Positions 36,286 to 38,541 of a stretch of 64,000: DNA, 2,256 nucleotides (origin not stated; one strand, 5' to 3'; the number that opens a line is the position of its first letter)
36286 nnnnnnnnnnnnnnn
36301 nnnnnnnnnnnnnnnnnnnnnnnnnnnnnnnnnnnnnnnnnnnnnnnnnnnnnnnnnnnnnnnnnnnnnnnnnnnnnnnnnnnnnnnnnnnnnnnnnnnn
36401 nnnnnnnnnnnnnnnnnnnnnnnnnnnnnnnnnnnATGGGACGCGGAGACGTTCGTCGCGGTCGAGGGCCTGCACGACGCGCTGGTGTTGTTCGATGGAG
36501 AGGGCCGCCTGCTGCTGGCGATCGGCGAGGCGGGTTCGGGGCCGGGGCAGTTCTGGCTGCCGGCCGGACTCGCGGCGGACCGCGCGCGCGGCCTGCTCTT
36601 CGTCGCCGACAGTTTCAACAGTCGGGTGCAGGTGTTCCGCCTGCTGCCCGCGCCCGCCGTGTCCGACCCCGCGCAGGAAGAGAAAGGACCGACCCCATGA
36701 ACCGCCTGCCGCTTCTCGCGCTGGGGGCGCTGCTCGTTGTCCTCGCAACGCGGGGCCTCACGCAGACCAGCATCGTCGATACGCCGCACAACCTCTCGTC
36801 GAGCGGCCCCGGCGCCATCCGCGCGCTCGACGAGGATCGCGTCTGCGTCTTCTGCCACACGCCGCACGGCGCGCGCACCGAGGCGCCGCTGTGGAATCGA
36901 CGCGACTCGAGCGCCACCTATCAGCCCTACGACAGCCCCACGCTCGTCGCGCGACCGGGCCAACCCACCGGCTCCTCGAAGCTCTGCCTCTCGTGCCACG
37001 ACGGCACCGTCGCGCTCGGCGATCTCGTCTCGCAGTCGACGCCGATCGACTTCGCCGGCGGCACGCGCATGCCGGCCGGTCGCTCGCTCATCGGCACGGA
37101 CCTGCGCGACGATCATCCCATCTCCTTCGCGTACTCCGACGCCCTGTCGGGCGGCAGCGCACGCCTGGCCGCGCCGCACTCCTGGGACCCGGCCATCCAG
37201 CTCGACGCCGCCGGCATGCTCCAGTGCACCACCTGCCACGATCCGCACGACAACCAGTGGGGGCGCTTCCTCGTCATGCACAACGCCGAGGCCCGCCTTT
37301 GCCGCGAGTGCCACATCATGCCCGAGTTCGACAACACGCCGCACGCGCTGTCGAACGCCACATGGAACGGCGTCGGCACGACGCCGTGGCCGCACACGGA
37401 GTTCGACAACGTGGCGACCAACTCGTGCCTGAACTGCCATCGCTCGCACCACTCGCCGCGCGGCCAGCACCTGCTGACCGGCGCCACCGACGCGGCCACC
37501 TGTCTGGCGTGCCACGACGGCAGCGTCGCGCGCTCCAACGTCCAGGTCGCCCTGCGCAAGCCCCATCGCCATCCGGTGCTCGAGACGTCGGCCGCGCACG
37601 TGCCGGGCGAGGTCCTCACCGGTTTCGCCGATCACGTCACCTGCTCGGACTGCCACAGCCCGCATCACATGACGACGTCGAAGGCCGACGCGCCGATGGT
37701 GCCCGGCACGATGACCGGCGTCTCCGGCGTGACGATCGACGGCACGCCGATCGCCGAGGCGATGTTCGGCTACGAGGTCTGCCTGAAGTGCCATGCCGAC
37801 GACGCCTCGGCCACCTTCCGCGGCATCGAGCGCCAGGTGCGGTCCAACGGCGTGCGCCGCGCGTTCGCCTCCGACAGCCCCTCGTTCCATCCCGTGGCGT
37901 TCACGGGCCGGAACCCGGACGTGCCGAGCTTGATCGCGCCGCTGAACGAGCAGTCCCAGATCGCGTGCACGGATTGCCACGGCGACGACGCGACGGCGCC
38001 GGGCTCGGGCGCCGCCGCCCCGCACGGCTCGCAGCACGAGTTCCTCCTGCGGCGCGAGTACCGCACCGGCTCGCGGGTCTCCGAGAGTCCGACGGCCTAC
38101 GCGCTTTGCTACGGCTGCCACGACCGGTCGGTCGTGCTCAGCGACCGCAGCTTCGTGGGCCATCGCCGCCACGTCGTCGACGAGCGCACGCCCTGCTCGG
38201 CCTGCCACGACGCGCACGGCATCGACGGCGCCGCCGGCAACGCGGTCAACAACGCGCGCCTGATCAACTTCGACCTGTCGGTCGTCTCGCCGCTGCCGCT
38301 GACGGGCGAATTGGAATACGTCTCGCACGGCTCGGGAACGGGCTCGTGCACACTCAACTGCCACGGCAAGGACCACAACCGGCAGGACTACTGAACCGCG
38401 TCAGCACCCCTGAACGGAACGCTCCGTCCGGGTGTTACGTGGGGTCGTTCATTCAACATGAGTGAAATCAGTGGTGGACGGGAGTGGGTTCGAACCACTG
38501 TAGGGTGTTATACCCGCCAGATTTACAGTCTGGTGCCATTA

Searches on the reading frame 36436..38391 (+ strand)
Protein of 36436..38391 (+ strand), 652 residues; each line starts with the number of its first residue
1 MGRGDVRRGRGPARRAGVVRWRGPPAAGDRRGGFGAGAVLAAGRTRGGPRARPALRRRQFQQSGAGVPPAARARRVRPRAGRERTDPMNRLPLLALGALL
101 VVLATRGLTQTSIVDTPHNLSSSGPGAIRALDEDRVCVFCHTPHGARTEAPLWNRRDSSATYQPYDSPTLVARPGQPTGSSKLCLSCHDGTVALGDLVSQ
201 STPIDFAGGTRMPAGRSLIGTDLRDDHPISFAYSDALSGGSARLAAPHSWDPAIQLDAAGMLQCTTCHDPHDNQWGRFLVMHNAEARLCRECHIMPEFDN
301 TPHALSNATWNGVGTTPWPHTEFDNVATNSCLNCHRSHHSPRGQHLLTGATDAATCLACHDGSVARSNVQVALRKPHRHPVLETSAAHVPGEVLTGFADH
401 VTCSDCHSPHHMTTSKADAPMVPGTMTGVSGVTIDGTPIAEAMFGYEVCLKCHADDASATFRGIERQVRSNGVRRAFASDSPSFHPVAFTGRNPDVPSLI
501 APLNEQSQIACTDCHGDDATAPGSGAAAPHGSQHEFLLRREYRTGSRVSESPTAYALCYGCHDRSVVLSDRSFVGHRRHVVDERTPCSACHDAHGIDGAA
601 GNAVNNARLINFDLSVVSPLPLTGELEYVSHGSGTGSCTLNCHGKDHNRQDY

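Call 21: search_protein_families(library=pfam, proteins=[window:36436-38391:+], max_evalue=0.001)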
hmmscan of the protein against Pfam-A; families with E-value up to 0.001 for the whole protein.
window:36436-38391:+ (652 aa): 3 families
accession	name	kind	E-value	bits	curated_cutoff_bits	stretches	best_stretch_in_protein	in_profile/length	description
PF09699.15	Paired_CXXCH_1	-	5.5e-26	90.4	20.6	3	326-362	4-38/41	Doubled CXXCH motif (Paired_CXXCH_1)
PF14522.11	Cytochrome_C7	-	2.4e-14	53.3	24.8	0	400-459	13-54/67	Cytochrome c7 and related cytochrome c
PF14537.11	Cytochrom_c3_2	-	1.3e-05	26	25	0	506-595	4-68/79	Cytochrome c3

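Call 62: search_protein_families(library=ncbifam, proteins=[window:36436-38391:+], max_evalue=0.01)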
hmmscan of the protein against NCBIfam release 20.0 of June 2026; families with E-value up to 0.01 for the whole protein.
window:36436-38391:+ (652 aa): 6 families
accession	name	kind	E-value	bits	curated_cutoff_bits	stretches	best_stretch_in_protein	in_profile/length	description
TIGR01905.1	paired_CXXCH_1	subfamily_domain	5.2e-16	58.3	25.2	2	263-293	8-36/41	doubled CXXCH domain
TIGR03508.1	decahem_SO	subfamily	6.2e-09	35.7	192.2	2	259-368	141-227/258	DmsE family decaheme c-type cytochrome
NF045713.1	CxxCH_16_HmcA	equivalog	7.4e-05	21.5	400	1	260-366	173-258/541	sulfate respiration complex hexadecaheme cytochrome HmcA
TIGR03146.1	cyt_nit_nrfB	equivalog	0.00099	19.4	166.6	1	449-596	14-121/145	cytochrome c nitrite reductase pentaheme subunit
NF008659.0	PRK11659.1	equivalog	0.0012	18.6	184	1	448-596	48-147/188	cytochrome c nitrite reductase pentaheme subunit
TIGR03153.1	cytochr_NrfH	equivalog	0.0057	16.7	134.2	0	506-592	50-134/138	cytochrome c nitrite reductase small subunit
